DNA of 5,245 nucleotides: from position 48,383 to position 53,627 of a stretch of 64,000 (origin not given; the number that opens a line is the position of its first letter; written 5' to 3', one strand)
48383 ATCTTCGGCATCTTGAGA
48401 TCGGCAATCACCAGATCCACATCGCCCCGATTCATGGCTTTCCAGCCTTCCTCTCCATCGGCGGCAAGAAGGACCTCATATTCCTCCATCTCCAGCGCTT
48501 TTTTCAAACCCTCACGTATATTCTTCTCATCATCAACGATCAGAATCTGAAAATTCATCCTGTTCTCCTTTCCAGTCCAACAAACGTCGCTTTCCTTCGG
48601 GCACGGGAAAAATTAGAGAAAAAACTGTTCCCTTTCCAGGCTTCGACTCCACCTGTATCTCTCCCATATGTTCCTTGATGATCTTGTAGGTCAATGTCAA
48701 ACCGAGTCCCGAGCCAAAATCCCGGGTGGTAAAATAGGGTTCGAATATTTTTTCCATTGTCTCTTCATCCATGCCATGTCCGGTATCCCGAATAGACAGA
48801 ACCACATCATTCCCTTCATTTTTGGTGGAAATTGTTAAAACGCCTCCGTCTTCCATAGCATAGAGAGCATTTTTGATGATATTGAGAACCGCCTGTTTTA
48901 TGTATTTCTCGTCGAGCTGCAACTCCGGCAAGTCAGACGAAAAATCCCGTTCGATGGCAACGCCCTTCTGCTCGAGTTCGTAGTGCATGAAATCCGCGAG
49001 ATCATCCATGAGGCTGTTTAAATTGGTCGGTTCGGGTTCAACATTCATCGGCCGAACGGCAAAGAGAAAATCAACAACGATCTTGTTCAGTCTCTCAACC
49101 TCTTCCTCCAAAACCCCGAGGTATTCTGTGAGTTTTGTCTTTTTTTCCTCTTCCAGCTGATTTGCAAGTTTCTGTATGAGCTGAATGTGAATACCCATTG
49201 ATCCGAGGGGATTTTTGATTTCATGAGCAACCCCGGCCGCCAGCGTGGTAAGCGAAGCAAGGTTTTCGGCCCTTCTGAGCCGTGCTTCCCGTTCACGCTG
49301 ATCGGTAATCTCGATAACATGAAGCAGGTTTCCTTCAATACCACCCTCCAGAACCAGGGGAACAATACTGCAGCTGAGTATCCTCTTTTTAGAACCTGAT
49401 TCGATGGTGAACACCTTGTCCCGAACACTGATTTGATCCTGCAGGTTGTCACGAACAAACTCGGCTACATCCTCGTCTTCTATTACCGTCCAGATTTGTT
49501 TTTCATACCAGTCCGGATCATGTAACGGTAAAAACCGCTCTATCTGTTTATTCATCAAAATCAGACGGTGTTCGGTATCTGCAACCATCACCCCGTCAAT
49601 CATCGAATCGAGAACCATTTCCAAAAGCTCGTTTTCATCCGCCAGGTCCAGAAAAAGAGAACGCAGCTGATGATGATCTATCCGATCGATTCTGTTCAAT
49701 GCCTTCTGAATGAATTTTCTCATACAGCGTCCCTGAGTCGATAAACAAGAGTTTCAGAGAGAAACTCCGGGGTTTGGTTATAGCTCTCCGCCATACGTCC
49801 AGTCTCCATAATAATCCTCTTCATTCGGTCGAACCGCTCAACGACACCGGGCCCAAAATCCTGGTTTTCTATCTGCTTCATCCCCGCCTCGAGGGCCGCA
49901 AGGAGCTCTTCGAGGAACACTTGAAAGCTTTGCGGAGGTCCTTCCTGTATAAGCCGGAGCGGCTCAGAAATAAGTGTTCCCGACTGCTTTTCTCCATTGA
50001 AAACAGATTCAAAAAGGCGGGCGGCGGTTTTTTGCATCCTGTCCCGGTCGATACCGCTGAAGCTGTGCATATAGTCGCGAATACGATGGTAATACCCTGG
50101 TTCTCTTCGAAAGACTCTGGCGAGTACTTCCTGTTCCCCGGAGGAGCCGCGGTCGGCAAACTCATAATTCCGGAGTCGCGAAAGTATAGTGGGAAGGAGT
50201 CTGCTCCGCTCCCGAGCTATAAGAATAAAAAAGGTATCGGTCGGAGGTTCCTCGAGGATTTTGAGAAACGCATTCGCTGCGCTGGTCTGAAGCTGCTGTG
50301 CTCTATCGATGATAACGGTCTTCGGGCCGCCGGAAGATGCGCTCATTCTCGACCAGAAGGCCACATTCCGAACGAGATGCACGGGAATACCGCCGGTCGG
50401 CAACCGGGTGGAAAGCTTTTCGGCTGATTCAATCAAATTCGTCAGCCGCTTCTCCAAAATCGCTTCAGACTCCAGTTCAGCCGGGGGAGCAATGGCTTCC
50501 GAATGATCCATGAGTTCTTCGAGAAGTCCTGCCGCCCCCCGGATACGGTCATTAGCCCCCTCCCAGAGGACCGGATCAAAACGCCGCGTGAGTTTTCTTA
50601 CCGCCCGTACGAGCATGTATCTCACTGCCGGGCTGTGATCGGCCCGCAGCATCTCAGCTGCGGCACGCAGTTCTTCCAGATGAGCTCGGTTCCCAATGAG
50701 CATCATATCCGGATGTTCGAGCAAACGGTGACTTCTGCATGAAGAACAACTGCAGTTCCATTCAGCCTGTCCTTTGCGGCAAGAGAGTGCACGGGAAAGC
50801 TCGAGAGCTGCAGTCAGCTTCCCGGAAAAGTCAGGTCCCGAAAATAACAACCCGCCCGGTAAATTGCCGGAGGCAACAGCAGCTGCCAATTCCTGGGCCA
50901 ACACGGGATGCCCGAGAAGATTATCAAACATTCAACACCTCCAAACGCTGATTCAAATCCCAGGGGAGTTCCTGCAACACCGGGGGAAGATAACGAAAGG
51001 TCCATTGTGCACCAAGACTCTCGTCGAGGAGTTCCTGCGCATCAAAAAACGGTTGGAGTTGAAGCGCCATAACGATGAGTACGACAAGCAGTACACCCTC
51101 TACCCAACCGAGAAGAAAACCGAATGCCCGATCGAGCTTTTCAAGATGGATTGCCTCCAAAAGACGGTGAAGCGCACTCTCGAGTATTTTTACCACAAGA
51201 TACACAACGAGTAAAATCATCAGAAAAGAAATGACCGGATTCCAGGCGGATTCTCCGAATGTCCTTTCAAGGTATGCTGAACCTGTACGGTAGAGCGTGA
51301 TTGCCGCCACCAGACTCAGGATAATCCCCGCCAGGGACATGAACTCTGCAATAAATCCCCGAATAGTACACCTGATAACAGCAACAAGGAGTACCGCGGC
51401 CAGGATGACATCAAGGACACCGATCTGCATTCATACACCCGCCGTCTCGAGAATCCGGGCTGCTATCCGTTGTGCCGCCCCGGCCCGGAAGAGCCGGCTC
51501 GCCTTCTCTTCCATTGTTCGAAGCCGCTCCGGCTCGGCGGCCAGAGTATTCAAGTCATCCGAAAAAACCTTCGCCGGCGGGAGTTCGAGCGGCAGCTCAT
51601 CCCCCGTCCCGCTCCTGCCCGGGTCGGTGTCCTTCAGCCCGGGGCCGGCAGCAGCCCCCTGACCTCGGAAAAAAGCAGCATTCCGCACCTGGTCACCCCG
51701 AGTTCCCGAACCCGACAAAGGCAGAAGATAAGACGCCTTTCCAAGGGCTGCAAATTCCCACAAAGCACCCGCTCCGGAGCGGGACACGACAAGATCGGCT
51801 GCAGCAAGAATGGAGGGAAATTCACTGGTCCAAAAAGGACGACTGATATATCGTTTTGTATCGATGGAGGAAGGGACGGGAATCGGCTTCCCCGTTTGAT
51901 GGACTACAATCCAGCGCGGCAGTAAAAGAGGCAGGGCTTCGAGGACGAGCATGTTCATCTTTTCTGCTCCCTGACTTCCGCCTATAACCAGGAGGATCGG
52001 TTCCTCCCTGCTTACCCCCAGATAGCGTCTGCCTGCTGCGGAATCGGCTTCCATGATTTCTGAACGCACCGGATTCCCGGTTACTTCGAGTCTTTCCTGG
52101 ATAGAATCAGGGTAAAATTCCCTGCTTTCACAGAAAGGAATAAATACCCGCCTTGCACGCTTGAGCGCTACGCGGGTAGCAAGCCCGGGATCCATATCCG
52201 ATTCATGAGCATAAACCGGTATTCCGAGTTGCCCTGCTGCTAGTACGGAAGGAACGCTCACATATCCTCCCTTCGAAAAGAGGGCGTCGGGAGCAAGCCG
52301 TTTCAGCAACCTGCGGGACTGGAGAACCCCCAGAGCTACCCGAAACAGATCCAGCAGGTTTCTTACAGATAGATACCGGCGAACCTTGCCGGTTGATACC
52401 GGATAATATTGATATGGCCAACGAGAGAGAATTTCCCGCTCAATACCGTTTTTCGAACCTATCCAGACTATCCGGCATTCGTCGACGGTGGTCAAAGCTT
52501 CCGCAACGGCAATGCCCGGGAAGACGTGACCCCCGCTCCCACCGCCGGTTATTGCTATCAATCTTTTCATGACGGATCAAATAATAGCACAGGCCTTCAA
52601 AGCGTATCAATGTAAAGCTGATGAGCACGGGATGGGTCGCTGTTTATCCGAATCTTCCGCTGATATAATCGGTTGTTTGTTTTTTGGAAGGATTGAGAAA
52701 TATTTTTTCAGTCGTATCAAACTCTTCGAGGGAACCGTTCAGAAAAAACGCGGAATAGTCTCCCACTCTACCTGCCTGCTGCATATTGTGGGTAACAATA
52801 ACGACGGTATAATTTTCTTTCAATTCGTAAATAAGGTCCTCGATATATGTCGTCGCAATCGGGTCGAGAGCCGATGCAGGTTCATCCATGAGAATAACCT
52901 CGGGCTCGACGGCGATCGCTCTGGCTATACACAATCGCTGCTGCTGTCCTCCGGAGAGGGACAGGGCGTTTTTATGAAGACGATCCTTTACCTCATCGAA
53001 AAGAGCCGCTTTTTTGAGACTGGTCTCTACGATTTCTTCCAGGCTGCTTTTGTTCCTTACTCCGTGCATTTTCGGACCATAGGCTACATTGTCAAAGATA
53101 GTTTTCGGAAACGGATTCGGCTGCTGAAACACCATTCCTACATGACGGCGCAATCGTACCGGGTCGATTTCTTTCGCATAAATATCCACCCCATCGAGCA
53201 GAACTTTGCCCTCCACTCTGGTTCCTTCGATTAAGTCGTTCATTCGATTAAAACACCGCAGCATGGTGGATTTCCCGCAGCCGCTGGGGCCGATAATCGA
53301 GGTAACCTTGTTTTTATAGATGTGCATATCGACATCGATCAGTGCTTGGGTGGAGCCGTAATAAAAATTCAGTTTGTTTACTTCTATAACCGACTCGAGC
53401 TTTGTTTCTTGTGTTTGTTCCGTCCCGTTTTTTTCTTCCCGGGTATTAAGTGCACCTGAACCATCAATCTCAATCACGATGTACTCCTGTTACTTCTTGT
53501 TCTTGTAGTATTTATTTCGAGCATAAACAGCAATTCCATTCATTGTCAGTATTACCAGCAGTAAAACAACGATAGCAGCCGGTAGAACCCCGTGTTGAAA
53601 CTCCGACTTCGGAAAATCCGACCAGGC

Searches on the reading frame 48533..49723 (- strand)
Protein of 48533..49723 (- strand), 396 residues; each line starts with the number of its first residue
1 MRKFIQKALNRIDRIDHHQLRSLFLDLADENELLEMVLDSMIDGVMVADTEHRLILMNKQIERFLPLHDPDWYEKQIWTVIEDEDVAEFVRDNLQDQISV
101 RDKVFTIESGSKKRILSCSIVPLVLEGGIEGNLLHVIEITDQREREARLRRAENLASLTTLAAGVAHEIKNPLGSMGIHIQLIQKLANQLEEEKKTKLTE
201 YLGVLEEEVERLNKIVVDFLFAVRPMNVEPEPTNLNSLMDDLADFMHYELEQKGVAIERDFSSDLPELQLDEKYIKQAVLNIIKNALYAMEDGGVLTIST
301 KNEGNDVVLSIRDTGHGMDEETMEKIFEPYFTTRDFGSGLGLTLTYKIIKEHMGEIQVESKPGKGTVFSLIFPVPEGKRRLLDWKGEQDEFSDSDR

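Call 8: search_protein_families(library=ncbifam, proteins=[window:48533-49723:-])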
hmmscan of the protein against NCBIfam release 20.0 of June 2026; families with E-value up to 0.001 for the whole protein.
window:48533-49723:- (396 aa): 86 families (the best 25 are shown)
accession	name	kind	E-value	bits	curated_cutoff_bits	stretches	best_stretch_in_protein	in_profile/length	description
NF008468.0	PRK11360.1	equivalog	3.3e-88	296.6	646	1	22-378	258-612/616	two-component system sensor histidine kinase AtoS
NF007688.0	PRK10364.1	equivalog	2.3e-58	198.1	479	1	142-378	224-455/460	two-component system sensor histidine kinase ZraS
NF046044.1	PnpS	equivalog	4.1e-49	167.6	400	1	18-373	41-390/390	two-component system histidine kinase PnpS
NF053867.1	SprKinKinDBac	equivalog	1.4e-45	155.7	775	1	113-374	241-497/500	sporulation kinase KinD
NF010411.0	PRK13837.1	equivalog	6.8e-43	146.7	647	1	141-377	433-678/828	two-component system VirA-like sensor kinase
NF033092.0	HK_WalK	equivalog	1.2e-42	146.3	725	1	29-373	255-593/594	cell wall metabolism sensor histidine kinase WalK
NF052574.1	HisKinEspCMyxo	equivalog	7.1e-40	136.9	1200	1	32-377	284-640/785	serine histidine kinase EspC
NF047497.1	HK_LIC_12097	equivalog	3.1e-37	128.2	500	1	93-374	86-366/367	LIC_12097 family sensor histidine kinase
NF052573.1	HisKinEspAMyxo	equivalog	8.1e-37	126.6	1400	1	35-372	257-609/755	serine histidine kinase EspA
NF008293.1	PRK11073.1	equivalog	1.6e-36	126.3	240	1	33-374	8-347/349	nitrogen regulation protein NR(II)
NF046020.1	HisKinCckABruc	equivalog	5.1e-36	123.9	1000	1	121-373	443-706/868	cell cycle histidine kinase CckA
NF038348.1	T2SS_HK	subfamily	2.2e-35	122.2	450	2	210-374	409-573/574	histidine kinase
TIGR02966.1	phoR_proteo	equivalog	2.7e-35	122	334.2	1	32-372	6-333/333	phosphate regulon sensor histidine kinase PhoR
NF006800.0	PRK09303.1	equivalog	6.8e-35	120.7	342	1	153-377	146-380/383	histidine kinase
NF010076.0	PRK13557.1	subfamily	9e-33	113.5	631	1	137-379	142-399/540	histidine kinase famiy protein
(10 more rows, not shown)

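Call 9: search_protein_families(library=pfam, proteins=[window:48533-49723:-])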
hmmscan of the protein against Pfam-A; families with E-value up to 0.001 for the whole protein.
window:48533-49723:- (396 aa): 5 families
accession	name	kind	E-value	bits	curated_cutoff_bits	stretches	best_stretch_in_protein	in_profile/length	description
PF02518.31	HATPase_c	-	5.6e-25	88.4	26.4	1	271-375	2-110/111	Histidine kinase-, DNA gyrase B-, and HSP90-like ATPase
PF00512.31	HisKA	-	2.5e-10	40.7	26.9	1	158-222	2-60/66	His Kinase A (phospho-acceptor) domain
PF08448.16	PAS_4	-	2.3e-05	25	23.1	1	38-144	1-110/110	PAS fold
PF13589.12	HATPase_c_3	-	0.0002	21.8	25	1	276-327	4-54/137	Histidine kinase-, DNA gyrase B-, and HSP90-like ATPase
PF00989.32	PAS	-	0.00026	21.4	22.6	1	34-128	3-101/113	PAS fold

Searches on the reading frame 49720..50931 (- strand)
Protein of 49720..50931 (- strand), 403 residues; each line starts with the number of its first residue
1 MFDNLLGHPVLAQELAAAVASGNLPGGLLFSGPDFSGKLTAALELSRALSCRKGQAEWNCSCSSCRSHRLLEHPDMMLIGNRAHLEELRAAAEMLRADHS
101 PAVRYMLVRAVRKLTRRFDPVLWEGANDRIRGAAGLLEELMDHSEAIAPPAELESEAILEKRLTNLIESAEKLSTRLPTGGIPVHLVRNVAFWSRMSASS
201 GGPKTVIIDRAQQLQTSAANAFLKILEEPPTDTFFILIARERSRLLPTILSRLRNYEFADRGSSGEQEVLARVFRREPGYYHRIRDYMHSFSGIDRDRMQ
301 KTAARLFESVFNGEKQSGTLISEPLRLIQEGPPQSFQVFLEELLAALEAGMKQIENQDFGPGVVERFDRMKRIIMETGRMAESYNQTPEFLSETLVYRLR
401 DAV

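Call 8: search_protein_families(library=ncbifam, proteins=[window:49720-50931:-])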
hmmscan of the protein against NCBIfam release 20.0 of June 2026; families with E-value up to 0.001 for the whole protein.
window:49720-50931:- (403 aa): 58 families (the best 25 are shown)
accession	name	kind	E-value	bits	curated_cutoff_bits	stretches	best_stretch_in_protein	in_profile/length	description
TIGR00678.1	holB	equivalog_domain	1.3e-33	116.1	180.6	2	174-265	75-159/188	DNA polymerase III subunit delta'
NF004310.0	PRK05707.1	equivalog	6.3e-26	91.5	280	2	182-268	86-172/328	DNA polymerase III subunit delta'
NF005677.0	PRK07471.1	equivalog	1.2e-25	90.4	252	1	169-259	109-198/366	DNA polymerase III subunit delta'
TIGR02397.1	dnaX_nterm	equivalog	3.4e-24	85.8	250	2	195-273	110-188/355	DNA polymerase III subunit gamma/tau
NF011524.0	PRK14963.1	equivalog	8.2e-24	84.6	601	2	195-259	109-173/647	DNA polymerase III subunits gamma and tau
NF005972.1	PRK08058.1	equivalog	4e-23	82.1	340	2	201-259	108-166/328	DNA polymerase III subunit delta'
NF005408.0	PRK06964.1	equivalog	1.1e-22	80.8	483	1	170-260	100-190/342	DNA polymerase III subunit delta'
NF006586.0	PRK09112.1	equivalog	2.5e-22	79.5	308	1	180-275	119-214/351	DNA polymerase III subunit delta'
NF006430.0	PRK08699.1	equivalog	4.4e-22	78.5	481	2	182-257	93-168/325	DNA polymerase III subunit delta'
NF006280.0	PRK08451.1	equivalog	1.7e-20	73.3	572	2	188-260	103-175/535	DNA polymerase III subunit gamma/tau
NF011531.0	PRK14971.1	equivalog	2e-20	73.2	685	1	192-264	111-183/614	DNA polymerase III subunit gamma/tau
NF005638.0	PRK07399.1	subfamily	4.5e-20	71.9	230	1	181-269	106-193/317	DNA polymerase III subunit delta'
NF011512.0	PRK14950.1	equivalog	1.4e-19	70.7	593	2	203-260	121-178/585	DNA polymerase III subunits gamma and tau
NF004759.0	PRK06090.1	equivalog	2.9e-19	69.6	457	1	182-257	88-163/319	DNA polymerase III subunit delta'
NF004046.1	PRK05563.1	equivalog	1.2e-18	67.3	400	1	187-274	103-190/567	DNA polymerase III subunit gamma/tau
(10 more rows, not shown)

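Call 9: search_protein_families(library=pfam, proteins=[window:49720-50931:-])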
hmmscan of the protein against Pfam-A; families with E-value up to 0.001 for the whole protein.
window:49720-50931:- (403 aa): 1 family
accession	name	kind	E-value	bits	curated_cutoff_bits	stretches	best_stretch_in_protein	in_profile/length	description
PF13177.12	DNA_pol3_delta2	-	9.9e-31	107.3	27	2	182-259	81-158/161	DNA polymerase III, delta subunit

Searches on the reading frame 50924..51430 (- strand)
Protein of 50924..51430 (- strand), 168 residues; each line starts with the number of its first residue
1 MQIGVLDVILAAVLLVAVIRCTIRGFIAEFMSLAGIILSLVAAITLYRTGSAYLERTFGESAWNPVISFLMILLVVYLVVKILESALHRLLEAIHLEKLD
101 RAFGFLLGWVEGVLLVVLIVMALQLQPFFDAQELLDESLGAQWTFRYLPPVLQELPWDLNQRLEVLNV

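Call 8: search_protein_families(library=ncbifam, proteins=[window:50924-51430:-])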
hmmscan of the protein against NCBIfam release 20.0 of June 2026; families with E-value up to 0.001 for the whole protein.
window:50924-51430:- (168 aa): 2 families
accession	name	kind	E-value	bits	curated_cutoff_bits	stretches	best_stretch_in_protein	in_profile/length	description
NF033740.0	MarP_fam_protase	equivalog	6.6e-11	41.9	250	1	6-156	1-151/390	MarP family serine protease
NF008100.0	PRK10845.1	equivalog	3.7e-06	27.1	264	1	6-124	4-121/162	colicin V production protein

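Call 9: search_protein_families(library=pfam, proteins=[window:50924-51430:-])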
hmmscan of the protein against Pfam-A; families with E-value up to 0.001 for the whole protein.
window:50924-51430:- (168 aa): 1 family
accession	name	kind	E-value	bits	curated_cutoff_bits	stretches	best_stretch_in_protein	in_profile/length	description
PF02674.22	Colicin_V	-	7.1e-30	104.3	29.3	1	6-143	1-138/144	Colicin V production protein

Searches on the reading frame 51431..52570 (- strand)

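Call 8: search_protein_families(library=ncbifam, proteins=[window:51431-52570:-])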
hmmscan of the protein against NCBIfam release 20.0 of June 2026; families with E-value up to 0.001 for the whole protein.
window:51431-52570:- (379 aa): 3 families
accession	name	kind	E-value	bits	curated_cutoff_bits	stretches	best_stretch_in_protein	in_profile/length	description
NF009102.0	PRK12446.1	equivalog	9.8e-77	258.2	339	1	4-307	3-302/352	undecaprenyldiphospho-muramoylpentapeptide beta-N-acetylglucosaminyltransferase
TIGR01133.1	murG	equivalog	9.5e-71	238.6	250.25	1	3-307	6-303/353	undecaprenyldiphospho-muramoylpentapeptide beta-N-acetylglucosaminyltransferase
NF010135.0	PRK13609.1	equivalog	0.00075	18.5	500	0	79-307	90-319/388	diglucosyl diacylglycerol synthase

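Call 9: search_protein_families(library=pfam, proteins=[window:51431-52570:-])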
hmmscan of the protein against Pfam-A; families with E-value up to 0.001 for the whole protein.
window:51431-52570:- (379 aa): 2 families
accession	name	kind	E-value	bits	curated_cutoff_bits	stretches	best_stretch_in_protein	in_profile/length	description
PF03033.26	Glyco_transf_28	-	1.1e-35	123.2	26.2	1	5-144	1-139/139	Glycosyltransferase family 28 N-terminal domain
PF04101.22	Glyco_tran_28_C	-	2.1e-19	70.6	22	1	193-308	2-121/166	Glycosyltransferase family 28 C-terminal domain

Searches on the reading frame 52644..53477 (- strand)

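Call 85: search_protein_families(library=pfam, proteins=[window:52644-53477:-], max_evalue=0.00001)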
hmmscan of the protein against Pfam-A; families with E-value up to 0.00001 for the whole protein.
window:52644-53477:- (277 aa): 3 families
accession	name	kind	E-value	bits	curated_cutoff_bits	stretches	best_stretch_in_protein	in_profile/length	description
PF00005.33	ABC_tran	-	2.4e-30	106.4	25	1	48-201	3-136/137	ABC transporter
PF13304.12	AAA_21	-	1.2e-08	35.8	27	0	170-232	234-300/304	AAA domain, putative AbiEii toxin, Type IV TA system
PF02463.25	SMC_N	-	8.1e-08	32.4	40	1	55-235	23-202/220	RecF/RecN/SMC N terminal domain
